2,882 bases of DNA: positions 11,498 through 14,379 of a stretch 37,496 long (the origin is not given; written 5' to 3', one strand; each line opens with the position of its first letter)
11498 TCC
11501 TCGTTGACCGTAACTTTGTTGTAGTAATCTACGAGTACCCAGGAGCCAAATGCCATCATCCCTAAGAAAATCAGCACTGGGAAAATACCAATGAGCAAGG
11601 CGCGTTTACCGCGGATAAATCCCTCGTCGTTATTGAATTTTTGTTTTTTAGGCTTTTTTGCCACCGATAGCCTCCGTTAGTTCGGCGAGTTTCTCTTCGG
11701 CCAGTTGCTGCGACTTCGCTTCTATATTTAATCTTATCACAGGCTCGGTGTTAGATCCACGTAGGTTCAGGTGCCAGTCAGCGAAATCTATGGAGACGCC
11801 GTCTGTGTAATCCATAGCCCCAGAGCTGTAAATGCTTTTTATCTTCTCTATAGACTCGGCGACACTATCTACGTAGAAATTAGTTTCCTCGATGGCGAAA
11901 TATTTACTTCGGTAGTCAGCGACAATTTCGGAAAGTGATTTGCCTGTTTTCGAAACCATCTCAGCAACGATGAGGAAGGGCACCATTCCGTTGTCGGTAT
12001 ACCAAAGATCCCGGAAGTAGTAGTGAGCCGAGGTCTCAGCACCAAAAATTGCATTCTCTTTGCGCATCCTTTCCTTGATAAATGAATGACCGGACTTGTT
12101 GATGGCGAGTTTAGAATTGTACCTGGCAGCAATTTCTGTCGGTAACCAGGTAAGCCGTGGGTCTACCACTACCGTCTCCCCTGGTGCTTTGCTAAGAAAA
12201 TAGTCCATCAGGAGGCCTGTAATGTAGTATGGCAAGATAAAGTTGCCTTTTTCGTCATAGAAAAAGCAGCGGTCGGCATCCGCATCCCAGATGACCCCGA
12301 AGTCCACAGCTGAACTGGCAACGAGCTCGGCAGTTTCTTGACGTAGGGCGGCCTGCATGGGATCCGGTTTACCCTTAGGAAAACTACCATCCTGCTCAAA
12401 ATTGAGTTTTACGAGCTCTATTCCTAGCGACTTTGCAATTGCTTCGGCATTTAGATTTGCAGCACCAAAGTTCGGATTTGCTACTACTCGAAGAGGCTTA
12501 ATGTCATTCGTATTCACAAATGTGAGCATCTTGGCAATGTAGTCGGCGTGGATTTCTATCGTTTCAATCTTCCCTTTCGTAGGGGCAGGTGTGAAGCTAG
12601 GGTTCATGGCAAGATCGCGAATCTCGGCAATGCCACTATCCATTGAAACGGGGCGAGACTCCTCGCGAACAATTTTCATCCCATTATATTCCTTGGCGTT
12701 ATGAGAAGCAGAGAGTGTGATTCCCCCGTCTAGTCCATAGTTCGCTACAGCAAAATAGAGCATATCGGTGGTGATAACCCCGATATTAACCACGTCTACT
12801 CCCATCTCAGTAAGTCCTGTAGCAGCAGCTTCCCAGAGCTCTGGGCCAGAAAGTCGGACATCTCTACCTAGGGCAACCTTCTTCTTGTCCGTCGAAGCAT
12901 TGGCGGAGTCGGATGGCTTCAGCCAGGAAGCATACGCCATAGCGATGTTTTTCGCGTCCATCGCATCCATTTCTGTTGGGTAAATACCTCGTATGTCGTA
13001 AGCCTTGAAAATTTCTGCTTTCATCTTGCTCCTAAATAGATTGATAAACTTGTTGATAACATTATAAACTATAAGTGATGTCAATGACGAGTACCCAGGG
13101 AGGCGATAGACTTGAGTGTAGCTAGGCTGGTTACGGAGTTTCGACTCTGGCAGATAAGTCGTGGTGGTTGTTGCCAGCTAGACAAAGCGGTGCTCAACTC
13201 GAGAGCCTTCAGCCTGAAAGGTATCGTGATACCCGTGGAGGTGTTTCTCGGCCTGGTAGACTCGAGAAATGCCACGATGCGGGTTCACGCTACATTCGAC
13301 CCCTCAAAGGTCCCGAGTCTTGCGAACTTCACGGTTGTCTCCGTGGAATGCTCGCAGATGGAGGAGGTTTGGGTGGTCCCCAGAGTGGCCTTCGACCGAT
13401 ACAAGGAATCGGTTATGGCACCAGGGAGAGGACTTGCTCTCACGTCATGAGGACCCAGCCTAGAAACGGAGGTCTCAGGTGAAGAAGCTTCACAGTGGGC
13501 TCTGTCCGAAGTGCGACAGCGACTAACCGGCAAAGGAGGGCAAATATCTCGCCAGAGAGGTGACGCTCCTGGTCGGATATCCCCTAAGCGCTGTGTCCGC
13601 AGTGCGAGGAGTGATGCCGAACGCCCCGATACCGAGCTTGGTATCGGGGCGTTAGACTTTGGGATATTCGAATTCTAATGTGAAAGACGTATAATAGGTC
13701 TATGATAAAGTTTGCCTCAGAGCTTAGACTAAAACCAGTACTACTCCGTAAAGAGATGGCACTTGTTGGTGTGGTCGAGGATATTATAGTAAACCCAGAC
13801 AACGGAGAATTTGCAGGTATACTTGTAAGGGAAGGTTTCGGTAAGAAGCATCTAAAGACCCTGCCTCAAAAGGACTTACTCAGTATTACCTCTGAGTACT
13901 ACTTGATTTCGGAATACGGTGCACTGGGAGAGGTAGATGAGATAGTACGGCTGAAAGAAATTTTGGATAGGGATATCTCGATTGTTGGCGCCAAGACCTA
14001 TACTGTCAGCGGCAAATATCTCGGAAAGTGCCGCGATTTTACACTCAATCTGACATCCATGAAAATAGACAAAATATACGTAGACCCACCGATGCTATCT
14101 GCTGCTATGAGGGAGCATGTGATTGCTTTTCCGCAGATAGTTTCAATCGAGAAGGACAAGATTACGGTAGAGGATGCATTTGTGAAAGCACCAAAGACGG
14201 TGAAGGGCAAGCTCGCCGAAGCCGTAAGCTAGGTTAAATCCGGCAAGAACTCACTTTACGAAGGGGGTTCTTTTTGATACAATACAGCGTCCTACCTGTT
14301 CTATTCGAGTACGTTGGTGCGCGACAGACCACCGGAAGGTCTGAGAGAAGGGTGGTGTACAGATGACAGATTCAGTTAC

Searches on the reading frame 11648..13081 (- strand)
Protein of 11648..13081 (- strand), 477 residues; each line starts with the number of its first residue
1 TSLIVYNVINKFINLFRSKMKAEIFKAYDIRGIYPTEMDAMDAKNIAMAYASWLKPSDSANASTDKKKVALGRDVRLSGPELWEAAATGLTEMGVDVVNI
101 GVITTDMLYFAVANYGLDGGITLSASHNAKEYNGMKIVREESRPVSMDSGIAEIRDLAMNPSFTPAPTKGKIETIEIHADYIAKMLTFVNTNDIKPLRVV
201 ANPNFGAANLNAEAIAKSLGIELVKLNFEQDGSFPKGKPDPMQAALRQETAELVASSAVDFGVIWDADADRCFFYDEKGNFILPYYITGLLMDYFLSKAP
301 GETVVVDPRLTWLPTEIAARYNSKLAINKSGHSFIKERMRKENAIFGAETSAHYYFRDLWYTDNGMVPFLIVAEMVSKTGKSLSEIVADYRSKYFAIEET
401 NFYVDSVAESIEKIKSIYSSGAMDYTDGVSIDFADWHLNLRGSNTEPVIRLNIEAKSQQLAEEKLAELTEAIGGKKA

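Call 21: search_protein_families(library=pfam, proteins=[window:11648-13081:-], max_evalue=0.001)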
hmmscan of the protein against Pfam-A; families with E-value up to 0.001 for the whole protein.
window:11648-13081:- (477 aa): 4 families
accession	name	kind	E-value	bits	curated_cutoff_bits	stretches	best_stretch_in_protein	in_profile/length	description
PF02878.22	PGM_PMM_I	-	7.1e-33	113.6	22.5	1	23-156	2-129/138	Phosphoglucomutase/phosphomannomutase, alpha/beta/alpha domain I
PF02880.22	PGM_PMM_III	-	7.6e-23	81.3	20.7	1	285-390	3-111/115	Phosphoglucomutase/phosphomannomutase, alpha/beta/alpha domain III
PF02879.22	PGM_PMM_II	-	4.3e-20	72.6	29.3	1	180-279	2-103/103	Phosphoglucomutase/phosphomannomutase, alpha/beta/alpha domain II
PF00408.26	PGM_PMM_IV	-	5.9e-07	29.9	23.1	1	424-469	29-66/68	Phosphoglucomutase/phosphomannomutase, C-terminal domain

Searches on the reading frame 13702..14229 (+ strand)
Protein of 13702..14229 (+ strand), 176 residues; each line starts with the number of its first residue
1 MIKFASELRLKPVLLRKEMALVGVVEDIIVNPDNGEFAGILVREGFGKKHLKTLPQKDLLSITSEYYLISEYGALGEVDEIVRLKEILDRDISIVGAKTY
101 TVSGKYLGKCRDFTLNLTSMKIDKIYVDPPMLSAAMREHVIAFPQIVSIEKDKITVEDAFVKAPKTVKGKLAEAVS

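Call 50: search_protein_families(library=pfam, proteins=[window:13702-14229:+], max_evalue=0.01)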
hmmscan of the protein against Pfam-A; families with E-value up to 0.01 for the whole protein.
window:13702-14229:+ (176 aa): 1 family
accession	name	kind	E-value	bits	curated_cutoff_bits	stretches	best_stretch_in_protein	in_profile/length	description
PF05239.21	PRC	-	5.9e-10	39.5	21.2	1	4-48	5-48/78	PRC-barrel domain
